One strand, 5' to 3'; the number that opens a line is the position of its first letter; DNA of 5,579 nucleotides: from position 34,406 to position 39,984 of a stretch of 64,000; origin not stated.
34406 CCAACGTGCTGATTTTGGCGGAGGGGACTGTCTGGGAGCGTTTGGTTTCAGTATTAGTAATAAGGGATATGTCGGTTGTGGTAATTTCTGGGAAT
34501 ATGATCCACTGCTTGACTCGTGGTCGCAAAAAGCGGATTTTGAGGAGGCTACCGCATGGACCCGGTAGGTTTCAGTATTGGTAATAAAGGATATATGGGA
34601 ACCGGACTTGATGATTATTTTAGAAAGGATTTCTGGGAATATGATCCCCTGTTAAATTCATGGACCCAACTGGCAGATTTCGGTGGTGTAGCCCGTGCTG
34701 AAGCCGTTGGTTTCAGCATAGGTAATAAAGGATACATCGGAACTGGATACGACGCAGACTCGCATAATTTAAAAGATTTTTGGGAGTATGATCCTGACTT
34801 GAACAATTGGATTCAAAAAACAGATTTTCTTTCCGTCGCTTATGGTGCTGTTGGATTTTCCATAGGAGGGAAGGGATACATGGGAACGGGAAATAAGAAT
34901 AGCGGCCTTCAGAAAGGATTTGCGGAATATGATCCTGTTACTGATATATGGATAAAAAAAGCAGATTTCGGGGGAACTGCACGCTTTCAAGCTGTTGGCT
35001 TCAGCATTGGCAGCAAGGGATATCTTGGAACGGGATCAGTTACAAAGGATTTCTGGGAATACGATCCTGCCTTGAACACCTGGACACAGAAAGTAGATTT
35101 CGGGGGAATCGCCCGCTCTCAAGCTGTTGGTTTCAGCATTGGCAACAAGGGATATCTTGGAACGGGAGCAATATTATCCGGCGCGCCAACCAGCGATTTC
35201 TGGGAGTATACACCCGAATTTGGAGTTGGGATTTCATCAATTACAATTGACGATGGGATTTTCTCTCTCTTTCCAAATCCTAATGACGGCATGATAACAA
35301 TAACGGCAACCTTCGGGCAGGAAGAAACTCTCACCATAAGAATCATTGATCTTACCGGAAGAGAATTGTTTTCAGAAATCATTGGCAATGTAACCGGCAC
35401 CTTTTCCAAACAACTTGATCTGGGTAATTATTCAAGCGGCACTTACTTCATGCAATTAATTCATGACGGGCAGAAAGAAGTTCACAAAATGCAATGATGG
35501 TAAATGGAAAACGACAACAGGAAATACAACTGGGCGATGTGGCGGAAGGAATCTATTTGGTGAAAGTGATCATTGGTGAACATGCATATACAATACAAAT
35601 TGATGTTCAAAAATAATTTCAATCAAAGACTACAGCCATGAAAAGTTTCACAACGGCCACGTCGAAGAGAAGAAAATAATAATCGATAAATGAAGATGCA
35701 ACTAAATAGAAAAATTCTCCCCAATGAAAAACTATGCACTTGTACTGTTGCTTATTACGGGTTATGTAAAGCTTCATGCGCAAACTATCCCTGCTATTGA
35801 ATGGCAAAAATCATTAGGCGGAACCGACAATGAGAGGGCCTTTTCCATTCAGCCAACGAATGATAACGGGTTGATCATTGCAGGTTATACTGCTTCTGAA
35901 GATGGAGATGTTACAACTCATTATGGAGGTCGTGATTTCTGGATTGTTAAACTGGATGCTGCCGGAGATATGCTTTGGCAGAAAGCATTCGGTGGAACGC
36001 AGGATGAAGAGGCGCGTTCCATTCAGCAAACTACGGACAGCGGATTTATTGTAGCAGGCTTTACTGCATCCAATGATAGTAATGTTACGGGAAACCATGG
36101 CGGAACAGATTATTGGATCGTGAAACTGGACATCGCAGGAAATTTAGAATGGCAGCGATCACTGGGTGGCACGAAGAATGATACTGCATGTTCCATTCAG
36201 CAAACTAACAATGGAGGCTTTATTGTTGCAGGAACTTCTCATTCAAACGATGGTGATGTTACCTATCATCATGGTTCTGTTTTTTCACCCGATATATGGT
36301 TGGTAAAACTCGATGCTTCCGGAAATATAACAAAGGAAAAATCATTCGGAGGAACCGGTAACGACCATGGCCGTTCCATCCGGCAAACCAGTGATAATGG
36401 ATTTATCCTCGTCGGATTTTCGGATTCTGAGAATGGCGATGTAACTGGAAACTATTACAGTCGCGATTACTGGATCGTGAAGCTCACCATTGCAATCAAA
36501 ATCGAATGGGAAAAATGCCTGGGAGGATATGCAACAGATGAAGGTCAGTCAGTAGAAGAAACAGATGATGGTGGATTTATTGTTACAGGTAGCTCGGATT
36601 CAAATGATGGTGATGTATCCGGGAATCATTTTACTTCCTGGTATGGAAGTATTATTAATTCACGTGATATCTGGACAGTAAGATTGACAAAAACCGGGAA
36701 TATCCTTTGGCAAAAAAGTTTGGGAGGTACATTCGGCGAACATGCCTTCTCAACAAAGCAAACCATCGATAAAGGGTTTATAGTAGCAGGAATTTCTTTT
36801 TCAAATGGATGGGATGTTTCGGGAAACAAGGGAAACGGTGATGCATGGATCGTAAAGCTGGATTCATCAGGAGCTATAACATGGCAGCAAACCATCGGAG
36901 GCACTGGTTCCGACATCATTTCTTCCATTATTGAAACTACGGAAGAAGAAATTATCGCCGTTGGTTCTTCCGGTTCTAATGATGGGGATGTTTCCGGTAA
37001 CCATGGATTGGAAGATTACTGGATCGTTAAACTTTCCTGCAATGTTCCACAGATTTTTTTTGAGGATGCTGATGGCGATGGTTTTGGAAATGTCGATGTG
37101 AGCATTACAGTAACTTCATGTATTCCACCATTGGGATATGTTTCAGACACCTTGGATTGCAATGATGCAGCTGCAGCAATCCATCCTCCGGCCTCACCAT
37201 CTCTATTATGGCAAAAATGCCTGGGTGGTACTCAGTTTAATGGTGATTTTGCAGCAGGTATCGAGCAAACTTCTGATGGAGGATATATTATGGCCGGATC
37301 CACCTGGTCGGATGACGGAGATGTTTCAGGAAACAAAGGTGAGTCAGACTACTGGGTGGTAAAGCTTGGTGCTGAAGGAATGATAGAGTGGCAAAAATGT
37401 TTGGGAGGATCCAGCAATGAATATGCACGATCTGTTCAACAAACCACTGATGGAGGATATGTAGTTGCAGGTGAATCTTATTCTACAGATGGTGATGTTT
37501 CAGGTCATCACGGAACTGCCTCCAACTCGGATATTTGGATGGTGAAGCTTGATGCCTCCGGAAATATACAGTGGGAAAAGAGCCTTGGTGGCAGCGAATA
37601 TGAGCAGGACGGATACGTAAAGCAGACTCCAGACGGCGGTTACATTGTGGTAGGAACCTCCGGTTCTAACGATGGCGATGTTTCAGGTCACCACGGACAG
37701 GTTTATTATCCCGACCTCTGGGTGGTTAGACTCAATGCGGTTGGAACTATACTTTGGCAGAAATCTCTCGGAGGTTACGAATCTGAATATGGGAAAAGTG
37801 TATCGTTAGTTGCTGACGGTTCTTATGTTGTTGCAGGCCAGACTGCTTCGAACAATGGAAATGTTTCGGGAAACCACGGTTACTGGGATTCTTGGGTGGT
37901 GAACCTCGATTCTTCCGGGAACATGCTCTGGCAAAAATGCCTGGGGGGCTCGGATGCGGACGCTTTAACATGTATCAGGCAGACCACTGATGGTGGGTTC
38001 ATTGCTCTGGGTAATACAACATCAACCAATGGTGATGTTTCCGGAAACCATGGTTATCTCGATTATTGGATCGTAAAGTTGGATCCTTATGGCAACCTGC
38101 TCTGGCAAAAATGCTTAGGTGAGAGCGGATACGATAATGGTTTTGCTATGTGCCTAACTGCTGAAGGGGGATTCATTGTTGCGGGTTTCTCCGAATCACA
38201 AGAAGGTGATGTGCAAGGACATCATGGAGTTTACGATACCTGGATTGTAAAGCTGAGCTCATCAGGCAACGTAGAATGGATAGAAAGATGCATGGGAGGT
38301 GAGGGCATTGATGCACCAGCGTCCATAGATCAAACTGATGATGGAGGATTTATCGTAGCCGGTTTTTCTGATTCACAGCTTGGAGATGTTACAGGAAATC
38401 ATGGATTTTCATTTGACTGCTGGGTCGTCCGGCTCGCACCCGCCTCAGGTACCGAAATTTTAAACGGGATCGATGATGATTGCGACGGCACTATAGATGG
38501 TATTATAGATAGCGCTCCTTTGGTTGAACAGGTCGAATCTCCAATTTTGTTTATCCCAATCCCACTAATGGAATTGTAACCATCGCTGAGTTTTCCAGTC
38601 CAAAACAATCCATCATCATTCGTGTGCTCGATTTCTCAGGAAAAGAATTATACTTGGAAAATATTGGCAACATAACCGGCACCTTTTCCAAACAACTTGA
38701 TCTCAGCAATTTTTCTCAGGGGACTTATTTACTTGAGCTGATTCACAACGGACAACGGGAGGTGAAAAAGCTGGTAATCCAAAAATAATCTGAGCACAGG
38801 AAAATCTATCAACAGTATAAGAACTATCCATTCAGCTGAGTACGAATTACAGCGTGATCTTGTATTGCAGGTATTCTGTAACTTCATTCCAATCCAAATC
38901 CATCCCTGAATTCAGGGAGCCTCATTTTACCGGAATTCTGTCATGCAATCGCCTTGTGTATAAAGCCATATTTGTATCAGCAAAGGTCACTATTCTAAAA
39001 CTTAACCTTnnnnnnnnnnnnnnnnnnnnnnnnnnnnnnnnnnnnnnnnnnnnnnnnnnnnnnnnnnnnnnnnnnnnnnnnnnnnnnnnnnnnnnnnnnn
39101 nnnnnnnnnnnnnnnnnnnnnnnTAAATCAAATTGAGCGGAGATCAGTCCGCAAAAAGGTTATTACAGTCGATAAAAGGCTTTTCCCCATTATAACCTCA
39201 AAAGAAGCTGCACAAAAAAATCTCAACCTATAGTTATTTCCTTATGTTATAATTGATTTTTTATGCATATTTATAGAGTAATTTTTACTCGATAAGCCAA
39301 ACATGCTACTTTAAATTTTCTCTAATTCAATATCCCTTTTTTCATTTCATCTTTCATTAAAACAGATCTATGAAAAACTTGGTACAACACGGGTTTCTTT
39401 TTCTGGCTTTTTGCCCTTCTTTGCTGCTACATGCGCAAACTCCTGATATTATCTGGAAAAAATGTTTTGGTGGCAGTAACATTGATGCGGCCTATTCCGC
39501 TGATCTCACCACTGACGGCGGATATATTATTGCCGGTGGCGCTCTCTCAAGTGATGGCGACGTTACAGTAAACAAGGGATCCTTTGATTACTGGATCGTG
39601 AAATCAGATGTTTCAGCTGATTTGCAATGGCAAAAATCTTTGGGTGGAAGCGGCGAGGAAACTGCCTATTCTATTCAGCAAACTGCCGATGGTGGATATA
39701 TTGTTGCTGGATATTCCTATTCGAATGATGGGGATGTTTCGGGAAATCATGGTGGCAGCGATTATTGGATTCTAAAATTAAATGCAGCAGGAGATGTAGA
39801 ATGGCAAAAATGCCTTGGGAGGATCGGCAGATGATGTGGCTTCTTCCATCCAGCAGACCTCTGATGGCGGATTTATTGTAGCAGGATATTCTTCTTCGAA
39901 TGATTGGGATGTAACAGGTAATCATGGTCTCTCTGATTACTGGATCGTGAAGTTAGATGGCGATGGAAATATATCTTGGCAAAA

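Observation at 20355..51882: Phased promoter cassette (16-bp palindrome, exactly 48 nt, -7-like box) amplified seven times in about 32 kb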

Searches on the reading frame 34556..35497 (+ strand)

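Call 6: search_protein_families(library=pfam, proteins=[window:34556-35497:+], max_evalue=0.01)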
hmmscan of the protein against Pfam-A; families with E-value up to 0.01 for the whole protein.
window:34556-35497:+ (313 aa): 11 families
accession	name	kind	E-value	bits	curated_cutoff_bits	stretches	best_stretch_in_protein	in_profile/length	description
PF18962.6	Por_Secre_tail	-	1.4e-11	45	27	1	238-312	1-73/75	Secretion system C-terminal sorting domain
PF01344.31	Kelch_1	-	1.1e-09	38.1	20.1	0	23-42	26-45/46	Kelch motif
PF24996.1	NANM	-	2.2e-08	33.8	45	2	5-123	13-135/350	N-acetylneuraminate epimerase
PF13415.12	Kelch_3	-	1.5e-07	31.8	22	0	56-86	1-31/48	Galactose oxidase, central domain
PF24681.1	Kelch_KLHDC2_KLHL20_DRC7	-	5e-07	29.7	50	1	50-185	56-200/221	KLHDC2/KLHL20/DRC7 Kelch-repeats domain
PF13418.12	Kelch_4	-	7.8e-07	29.4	21.6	0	46-85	1-41/49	Galactose oxidase, central domain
PF24981.1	Beta-prop_ATRN-LZTR1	-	4.7e-05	23.2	50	0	22-90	65-140/289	Attractin/LZTR1 beta-propeller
PF07646.21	Kelch_2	-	0.00033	20.9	21.3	0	156-177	21-42/48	Kelch motif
PF13964.12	Kelch_6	-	0.0011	19.4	25.3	0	21-42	25-46/50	Kelch motif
PF06255.18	MafB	-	0.0036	17.2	25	0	154-210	167-223/312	Neisseria toxin MafB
PF11589.14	DUF3244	-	0.0073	16.7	25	0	256-305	39-87/96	Domain of unknown function (DUF3244)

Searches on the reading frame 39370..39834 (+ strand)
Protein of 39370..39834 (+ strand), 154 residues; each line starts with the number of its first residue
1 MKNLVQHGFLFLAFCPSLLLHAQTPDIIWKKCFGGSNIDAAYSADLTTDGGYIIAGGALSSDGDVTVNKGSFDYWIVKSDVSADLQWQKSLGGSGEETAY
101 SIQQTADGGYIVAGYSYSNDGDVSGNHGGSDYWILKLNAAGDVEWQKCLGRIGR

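Call 6: search_protein_families(library=pfam, proteins=[window:39370-39834:+], max_evalue=0.01)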
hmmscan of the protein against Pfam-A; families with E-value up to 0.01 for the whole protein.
window:39370-39834:+ (154 aa): 1 family
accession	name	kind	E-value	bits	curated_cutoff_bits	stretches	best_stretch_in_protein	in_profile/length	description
PF05594.20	Fil_haemagg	-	0.009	17.1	21.5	0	40-72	2-35/72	Haemagglutinin repeat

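Call 21: search_protein_families(library=ncbifam, proteins=[window:39370-39834:+], max_evalue=0.1)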
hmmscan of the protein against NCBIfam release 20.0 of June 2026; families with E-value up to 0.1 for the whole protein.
window:39370-39834:+ (154 aa): 2 families
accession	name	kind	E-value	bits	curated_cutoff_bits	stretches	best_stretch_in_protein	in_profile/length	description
TIGR02608.1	delta_60_rpt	domain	0.00014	21.7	76.5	1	98-142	2-39/55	delta-60 repeat domain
NF047494.1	Lepto_SBBP_lipo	equivalog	0.0002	20.2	400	1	41-151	306-421/466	SBBP repeat beta-propeller lipoprotein, LipL53 family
